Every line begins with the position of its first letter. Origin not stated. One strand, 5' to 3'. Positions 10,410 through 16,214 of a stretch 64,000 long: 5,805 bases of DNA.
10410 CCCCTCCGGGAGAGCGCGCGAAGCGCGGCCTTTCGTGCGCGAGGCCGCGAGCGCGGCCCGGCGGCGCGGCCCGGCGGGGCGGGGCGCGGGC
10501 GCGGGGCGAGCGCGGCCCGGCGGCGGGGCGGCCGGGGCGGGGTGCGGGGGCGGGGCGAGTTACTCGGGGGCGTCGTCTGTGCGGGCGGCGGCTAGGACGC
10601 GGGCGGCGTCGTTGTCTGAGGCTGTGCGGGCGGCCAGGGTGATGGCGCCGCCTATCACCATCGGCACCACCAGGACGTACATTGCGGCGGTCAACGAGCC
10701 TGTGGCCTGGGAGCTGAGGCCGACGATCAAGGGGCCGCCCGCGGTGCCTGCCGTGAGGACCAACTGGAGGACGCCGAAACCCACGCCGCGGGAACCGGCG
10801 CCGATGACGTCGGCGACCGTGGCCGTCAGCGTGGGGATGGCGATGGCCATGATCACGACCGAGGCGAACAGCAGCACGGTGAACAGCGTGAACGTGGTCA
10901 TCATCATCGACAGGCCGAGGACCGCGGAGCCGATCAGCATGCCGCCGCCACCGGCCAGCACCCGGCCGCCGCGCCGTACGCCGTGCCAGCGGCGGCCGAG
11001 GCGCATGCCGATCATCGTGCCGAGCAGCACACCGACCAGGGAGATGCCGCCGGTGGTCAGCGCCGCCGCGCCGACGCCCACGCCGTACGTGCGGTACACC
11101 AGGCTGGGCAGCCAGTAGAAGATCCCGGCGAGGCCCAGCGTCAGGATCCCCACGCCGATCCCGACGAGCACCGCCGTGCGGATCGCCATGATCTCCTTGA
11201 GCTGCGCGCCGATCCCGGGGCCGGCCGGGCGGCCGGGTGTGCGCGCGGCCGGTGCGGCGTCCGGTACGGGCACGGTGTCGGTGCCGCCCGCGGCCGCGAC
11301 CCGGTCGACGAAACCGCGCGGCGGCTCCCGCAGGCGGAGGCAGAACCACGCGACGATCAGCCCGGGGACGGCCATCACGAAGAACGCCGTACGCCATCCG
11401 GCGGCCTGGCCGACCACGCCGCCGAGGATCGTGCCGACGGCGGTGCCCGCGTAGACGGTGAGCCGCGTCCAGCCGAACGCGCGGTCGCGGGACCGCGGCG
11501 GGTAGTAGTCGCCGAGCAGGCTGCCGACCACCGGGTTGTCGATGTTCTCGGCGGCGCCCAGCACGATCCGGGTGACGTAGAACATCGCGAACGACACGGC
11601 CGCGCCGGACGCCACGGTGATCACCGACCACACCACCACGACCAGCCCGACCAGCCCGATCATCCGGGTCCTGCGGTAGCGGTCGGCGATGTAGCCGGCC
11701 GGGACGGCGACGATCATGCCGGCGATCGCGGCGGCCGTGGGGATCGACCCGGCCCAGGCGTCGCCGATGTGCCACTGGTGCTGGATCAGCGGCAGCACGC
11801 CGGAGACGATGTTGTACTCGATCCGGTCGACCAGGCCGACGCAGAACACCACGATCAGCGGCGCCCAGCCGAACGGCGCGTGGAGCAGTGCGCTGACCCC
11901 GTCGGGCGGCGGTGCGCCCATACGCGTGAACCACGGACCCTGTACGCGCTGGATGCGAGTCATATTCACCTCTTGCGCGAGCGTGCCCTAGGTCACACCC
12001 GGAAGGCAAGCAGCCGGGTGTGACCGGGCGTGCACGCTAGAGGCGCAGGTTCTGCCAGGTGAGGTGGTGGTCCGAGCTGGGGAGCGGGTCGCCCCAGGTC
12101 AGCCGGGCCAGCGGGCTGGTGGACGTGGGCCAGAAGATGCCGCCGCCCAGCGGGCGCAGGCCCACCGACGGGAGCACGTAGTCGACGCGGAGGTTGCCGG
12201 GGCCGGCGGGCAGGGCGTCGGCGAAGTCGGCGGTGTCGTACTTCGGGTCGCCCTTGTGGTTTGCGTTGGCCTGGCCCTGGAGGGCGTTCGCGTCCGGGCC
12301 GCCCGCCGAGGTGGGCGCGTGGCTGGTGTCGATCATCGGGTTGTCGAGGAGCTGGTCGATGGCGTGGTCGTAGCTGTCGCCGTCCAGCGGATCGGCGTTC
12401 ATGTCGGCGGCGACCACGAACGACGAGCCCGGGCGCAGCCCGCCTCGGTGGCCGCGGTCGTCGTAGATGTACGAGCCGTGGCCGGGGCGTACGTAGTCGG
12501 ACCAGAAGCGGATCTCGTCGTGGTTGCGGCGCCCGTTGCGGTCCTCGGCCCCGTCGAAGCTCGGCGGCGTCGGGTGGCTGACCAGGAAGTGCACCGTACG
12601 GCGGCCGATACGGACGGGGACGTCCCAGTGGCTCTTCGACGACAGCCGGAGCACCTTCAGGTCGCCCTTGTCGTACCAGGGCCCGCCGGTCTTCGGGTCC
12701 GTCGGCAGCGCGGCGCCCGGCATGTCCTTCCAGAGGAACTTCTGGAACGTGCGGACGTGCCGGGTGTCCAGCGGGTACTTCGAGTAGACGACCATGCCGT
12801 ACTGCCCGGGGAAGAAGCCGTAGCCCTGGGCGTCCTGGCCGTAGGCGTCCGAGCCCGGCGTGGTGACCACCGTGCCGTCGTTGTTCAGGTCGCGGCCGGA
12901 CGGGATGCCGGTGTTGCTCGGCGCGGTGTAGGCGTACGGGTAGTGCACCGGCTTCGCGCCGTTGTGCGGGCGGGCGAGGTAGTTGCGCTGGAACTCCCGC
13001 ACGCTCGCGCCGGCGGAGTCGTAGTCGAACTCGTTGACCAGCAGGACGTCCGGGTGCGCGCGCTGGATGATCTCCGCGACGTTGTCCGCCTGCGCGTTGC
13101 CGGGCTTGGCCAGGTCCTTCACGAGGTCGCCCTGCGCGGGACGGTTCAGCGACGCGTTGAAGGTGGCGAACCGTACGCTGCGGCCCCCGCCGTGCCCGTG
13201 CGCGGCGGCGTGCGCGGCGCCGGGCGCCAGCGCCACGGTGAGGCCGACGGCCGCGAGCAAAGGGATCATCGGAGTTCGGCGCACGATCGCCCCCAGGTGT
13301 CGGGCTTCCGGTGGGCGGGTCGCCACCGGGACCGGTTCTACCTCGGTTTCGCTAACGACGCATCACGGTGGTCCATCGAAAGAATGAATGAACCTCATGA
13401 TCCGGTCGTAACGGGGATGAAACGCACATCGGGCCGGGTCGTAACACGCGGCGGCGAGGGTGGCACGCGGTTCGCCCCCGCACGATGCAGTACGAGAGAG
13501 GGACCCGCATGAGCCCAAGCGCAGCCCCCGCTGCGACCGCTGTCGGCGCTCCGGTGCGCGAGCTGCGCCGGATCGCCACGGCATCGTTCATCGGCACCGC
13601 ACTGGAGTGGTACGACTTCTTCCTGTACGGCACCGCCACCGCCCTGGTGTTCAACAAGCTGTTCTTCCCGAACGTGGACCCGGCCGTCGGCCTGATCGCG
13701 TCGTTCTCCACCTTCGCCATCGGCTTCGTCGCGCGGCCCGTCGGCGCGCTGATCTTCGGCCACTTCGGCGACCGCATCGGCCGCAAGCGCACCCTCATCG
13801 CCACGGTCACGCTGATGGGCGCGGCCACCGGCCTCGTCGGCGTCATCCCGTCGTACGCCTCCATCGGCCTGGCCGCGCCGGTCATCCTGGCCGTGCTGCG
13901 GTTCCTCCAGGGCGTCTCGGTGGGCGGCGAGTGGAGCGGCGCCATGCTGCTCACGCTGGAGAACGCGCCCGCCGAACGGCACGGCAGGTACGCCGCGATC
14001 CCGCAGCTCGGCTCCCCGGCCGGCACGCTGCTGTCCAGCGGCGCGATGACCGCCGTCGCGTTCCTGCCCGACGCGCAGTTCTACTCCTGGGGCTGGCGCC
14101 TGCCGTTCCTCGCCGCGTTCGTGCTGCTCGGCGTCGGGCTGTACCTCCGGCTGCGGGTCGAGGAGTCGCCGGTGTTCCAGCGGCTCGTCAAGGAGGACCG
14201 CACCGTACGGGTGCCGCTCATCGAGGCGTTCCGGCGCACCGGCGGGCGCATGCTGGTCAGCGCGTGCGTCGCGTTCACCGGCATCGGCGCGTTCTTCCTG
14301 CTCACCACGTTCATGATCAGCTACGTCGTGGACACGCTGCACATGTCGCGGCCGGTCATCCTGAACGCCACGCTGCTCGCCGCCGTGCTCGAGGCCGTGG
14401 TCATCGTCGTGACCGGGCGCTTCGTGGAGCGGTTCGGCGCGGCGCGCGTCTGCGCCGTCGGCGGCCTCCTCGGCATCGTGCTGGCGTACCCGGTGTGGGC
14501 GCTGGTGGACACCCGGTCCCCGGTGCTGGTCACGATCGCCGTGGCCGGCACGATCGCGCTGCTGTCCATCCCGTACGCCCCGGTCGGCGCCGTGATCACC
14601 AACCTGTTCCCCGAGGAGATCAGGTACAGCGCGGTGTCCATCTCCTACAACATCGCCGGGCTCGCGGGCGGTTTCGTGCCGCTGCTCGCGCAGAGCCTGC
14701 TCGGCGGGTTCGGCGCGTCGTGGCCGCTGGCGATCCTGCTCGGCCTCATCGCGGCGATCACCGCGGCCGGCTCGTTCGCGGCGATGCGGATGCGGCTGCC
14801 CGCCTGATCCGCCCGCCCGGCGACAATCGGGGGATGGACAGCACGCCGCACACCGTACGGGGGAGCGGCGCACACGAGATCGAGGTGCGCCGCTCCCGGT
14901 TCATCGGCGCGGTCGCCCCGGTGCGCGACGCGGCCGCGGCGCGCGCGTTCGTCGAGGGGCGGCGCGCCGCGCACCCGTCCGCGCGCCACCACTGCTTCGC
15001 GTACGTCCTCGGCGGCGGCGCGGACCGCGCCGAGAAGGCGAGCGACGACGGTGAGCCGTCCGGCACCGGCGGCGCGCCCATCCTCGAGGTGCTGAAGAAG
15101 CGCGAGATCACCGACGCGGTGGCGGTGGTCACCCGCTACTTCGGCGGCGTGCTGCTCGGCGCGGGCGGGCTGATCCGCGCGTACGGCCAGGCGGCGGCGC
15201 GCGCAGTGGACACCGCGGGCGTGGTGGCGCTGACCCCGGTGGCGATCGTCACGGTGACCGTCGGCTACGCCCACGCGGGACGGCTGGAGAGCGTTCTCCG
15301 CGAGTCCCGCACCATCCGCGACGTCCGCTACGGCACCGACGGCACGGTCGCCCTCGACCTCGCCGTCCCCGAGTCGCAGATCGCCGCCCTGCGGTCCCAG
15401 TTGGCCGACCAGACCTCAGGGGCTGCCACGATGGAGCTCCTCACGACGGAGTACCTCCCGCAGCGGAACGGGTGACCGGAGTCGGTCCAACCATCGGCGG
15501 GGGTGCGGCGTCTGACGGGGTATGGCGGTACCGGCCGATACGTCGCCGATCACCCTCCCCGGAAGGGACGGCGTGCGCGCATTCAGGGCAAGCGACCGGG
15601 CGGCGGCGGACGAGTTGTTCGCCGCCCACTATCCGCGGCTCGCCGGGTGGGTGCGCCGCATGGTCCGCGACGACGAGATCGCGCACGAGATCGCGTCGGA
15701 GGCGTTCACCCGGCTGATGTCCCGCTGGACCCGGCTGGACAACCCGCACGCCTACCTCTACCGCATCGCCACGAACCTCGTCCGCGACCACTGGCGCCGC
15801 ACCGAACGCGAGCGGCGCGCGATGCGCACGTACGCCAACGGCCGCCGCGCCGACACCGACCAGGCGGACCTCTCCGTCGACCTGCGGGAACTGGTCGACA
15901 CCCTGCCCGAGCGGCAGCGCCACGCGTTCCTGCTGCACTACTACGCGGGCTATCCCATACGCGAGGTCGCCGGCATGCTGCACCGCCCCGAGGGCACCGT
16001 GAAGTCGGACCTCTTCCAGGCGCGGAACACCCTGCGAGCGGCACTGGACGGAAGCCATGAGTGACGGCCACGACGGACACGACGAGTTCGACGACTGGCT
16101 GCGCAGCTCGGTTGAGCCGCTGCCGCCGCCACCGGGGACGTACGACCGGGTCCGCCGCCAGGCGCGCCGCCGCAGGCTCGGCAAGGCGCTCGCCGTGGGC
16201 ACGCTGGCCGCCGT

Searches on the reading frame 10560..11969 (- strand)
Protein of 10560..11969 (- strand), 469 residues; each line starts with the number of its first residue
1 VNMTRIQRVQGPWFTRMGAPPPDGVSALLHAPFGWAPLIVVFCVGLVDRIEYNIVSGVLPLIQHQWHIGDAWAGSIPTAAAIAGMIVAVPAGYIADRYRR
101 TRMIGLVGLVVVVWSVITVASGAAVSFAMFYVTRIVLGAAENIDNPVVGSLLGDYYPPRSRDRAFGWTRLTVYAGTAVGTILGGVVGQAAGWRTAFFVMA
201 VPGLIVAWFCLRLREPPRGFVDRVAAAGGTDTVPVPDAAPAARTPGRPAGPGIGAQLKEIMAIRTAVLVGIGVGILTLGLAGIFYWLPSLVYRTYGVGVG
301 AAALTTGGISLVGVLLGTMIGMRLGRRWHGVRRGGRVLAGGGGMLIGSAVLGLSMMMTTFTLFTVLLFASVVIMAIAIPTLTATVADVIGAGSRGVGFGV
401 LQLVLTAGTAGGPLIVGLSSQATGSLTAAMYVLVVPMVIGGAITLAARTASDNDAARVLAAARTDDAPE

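Call 60: search_protein_families(library=pfam, proteins=[window:10560-11969:-], max_evalue=0.001)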
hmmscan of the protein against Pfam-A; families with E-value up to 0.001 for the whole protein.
window:10560-11969:- (469 aa): 3 families
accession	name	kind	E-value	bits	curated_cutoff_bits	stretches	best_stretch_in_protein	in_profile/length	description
PF07690.21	MFS_1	-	9.9e-42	143.5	33.4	1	42-413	2-347/347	Major Facilitator Superfamily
PF00083.30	Sugar_tr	-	4.5e-06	26.2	22.3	1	74-369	49-364/452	Sugar (and other) transporter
PF03137.26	OATP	-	2.1e-05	23.5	25.8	1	38-119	3-84/545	Organic Anion Transporter Polypeptide (OATP) family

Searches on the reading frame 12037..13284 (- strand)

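Call 60: search_protein_families(library=pfam, proteins=[window:12037-13284:-], max_evalue=0.001)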
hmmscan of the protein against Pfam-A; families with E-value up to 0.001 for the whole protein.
window:12037-13284:- (415 aa): 1 family
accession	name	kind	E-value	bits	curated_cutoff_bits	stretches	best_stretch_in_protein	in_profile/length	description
PF03372.29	Exo_endo_phos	-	1.4e-27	97.3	24.5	1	41-406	2-225/225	Endonuclease/Exonuclease/phosphatase family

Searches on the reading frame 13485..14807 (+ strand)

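Call 20: search_protein_families(library=pfam, proteins=[window:13485-14807:+], max_evalue=0.001)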
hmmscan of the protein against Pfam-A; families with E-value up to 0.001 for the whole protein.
window:13485-14807:+ (440 aa): 2 families
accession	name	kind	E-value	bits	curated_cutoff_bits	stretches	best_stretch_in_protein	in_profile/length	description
PF07690.21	MFS_1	-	1.6e-30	106.7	33.4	2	36-356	3-306/347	Major Facilitator Superfamily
PF00083.30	Sugar_tr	-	2.4e-29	103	22.3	2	32-237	4-203/452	Sugar (and other) transporter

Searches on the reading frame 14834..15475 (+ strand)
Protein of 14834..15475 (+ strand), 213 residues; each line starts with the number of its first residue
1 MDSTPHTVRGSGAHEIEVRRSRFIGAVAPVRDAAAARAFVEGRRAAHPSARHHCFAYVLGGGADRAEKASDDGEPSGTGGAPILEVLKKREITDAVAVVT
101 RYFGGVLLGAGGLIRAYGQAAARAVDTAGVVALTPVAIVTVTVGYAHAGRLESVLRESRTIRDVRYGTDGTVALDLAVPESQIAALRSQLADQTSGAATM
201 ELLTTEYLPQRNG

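Call 20: search_protein_families(library=pfam, proteins=[window:14834-15475:+], max_evalue=0.001)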
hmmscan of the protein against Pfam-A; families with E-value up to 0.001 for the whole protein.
window:14834-15475:+ (213 aa): 3 families
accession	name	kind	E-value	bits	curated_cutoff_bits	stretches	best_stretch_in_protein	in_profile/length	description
PF01205.25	UPF0029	-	5.3e-36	123.3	27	1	19-124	1-106/107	Uncharacterized protein family UPF0029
PF09186.17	DUF1949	-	2.2e-11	43.9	23.7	1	141-196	1-55/56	Domain of unknown function (DUF1949)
PF00679.30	EFG_C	-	0.00018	21.9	27.9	1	135-209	5-80/89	Elongation factor G C-terminus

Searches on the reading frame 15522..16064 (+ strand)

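Call 20: search_protein_families(library=pfam, proteins=[window:15522-16064:+], max_evalue=0.001)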
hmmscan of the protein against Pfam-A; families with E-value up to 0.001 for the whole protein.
window:15522-16064:+ (180 aa): 5 families
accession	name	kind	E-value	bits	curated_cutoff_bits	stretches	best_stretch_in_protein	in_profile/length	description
PF08281.18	Sigma70_r4_2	-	1.7e-16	60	25.7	1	120-171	3-54/54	Sigma-70, region 4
PF04542.20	Sigma70_r2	-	3.7e-14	52.7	24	1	32-96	1-70/71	Sigma-70 region 2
PF04545.22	Sigma70_r4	-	6.2e-10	38.9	24.1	1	126-172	3-49/50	Sigma-70, region 4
PF07638.17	Sigma70_ECF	-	3.3e-08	34.1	21.1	1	22-175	12-183/185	ECF sigma factor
PF13384.12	HTH_23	-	2.6e-05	24.3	24.6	1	129-161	3-35/50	Homeodomain-like domain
